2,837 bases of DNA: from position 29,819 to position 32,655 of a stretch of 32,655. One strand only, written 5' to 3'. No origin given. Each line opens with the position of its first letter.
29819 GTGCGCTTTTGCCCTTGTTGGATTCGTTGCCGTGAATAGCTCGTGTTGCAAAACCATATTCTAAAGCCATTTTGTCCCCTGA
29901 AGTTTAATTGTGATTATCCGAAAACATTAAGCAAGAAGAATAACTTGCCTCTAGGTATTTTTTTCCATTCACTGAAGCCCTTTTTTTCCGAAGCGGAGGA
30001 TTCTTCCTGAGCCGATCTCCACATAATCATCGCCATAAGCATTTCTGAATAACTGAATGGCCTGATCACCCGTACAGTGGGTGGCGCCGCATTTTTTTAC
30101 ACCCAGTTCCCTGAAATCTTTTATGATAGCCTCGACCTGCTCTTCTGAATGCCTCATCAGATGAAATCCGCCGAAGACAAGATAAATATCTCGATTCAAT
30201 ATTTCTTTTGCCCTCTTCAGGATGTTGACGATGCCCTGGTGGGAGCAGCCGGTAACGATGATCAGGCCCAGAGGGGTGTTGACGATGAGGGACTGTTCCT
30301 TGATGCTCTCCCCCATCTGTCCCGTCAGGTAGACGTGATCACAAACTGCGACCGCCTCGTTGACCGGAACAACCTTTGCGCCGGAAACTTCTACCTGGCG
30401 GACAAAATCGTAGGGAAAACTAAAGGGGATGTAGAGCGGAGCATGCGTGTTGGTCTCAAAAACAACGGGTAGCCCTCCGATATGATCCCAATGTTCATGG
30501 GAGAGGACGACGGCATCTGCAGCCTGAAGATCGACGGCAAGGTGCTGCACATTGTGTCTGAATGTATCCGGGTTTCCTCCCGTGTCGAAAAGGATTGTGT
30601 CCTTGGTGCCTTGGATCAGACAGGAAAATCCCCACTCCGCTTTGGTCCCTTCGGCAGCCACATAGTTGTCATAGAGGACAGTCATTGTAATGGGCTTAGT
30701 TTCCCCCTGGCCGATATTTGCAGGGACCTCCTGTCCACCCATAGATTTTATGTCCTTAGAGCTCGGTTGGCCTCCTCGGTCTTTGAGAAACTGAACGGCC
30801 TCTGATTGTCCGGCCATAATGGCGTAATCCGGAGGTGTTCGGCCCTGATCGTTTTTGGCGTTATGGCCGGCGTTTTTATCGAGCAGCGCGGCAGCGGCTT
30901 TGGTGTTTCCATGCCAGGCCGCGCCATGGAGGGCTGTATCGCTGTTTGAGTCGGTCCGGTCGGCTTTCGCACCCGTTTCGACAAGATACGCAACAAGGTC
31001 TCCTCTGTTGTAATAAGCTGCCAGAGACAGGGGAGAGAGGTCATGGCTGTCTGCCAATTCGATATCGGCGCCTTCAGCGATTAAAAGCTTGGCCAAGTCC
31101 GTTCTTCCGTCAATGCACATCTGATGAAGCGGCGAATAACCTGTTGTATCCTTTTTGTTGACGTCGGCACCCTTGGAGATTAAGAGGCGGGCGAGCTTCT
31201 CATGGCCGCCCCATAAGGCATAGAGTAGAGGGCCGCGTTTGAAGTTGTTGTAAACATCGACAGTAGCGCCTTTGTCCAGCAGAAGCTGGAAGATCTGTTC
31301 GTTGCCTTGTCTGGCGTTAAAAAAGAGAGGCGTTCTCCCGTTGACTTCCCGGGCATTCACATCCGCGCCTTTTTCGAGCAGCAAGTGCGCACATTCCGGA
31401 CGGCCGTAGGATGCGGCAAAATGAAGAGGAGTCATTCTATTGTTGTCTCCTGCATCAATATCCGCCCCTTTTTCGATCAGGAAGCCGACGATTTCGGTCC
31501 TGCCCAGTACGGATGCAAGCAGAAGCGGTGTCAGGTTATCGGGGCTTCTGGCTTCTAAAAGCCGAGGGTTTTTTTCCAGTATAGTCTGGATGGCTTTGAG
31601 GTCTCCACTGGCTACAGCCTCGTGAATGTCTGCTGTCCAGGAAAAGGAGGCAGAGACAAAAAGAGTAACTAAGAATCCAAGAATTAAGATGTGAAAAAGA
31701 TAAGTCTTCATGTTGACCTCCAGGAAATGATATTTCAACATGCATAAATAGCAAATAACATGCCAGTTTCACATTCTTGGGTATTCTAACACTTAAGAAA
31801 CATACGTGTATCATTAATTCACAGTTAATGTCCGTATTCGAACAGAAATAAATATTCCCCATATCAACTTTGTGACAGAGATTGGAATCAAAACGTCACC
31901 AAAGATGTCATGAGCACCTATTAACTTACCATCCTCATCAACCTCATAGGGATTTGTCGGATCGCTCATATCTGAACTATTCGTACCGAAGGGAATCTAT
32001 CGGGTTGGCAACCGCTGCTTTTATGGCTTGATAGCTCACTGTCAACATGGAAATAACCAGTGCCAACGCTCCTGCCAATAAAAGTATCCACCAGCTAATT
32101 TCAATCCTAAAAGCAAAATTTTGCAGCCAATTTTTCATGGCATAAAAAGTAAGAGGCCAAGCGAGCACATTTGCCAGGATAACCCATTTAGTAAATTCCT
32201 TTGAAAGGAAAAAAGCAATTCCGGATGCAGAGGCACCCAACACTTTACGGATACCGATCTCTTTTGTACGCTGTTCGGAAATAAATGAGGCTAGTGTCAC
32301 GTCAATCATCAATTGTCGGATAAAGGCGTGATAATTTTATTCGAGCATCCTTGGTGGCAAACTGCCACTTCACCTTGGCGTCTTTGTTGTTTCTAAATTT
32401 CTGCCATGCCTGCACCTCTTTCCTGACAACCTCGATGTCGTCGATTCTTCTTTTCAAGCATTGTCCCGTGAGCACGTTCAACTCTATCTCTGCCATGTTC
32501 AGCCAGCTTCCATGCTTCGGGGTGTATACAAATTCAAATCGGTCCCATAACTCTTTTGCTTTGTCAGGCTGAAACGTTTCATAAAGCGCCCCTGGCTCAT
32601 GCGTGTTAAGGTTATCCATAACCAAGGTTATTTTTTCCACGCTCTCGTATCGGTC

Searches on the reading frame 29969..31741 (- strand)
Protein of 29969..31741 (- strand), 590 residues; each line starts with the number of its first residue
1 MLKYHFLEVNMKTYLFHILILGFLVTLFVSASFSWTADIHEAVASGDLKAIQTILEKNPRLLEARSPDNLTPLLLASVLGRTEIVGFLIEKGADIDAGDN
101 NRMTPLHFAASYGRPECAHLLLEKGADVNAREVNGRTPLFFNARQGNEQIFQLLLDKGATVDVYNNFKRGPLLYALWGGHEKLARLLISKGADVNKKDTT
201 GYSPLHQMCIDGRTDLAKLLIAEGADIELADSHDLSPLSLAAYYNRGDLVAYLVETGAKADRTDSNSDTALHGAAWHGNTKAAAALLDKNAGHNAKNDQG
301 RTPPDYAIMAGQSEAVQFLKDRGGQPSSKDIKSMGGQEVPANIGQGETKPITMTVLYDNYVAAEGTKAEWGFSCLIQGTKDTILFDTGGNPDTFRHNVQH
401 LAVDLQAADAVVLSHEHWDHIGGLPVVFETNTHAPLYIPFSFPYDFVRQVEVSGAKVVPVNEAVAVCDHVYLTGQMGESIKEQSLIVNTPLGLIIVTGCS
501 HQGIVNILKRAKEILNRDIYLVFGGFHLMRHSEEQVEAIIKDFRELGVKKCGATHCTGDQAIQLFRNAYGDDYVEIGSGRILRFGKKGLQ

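Call 3: search_protein_families(library=pfam, proteins=[window:29969-31741:-], max_evalue=0.01)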
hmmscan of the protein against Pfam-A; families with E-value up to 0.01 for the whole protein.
window:29969-31741:- (590 aa): 10 families
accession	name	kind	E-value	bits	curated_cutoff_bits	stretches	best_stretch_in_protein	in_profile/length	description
PF12796.13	Ank_2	-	6.8e-54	180.8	27.3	4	39-131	1-89/90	Ankyrin repeats (3 copies)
PF00023.36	Ank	-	1.4e-47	157.4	21.1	5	102-131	2-31/33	Ankyrin repeat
PF13637.12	Ank_4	-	3e-44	148.5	22.7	5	76-122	4-50/50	Ankyrin repeats (many copies)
PF13606.12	Ank_3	-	1.9e-36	119.8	22.3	3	102-130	2-30/30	Ankyrin repeat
PF13857.12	Ank_5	-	2.6e-27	95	27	3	88-139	1-53/56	Ankyrin repeats (many copies)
PF24521.3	Ank_KRIT1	-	5.2e-10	39.7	80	0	38-138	21-121/149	KRIT1 ankyrin-repeats domain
PF00753.33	Lactamase_B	-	6.3e-10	39.7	22.7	1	373-439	8-75/196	Metallo-beta-lactamase superfamily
PF12706.13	Lactamase_B_2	-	1.3e-07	31.9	27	1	382-439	2-63/200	Beta-lactamase superfamily domain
PF23745.1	ANK_LRRK2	-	7.4e-05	23.1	27.5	0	194-230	24-60/130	LRRK2 ANK repeat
PF16661.11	Lactamase_B_6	-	0.0031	17.4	27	1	382-432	8-61/193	Metallo-beta-lactamase superfamily domain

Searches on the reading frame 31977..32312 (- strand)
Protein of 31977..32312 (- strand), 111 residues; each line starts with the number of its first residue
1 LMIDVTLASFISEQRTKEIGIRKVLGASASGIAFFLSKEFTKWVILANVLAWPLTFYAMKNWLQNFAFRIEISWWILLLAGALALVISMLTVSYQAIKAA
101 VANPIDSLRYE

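Call 3: search_protein_families(library=pfam, proteins=[window:31977-32312:-], max_evalue=0.01)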
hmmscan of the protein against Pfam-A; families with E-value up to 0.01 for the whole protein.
window:31977-32312:- (111 aa): 1 family
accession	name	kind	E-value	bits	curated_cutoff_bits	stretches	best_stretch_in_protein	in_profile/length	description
PF02687.27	FtsX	-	2.4e-10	41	25.5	1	7-103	18-119/120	FtsX-like permease C-terminal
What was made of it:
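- On FtsX-like permease (Pfam PF02687) / type VII ABC transporter permease: The truncated paralogue at 31977-32312 does match, at 41 bits (call 3).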

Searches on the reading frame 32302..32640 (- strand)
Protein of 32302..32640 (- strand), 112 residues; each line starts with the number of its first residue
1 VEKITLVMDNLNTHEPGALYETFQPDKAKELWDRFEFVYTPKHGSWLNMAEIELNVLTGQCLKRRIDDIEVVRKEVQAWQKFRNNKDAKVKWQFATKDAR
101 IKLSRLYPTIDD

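Call 3: search_protein_families(library=pfam, proteins=[window:32302-32640:-], max_evalue=0.01)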
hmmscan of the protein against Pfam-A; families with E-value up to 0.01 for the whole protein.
window:32302-32640:- (112 aa): 1 family
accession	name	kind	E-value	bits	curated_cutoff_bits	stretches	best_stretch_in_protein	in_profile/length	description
PF13358.12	DDE_3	-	9e-15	55.2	28.6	1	3-70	80-143/146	DDE superfamily endonuclease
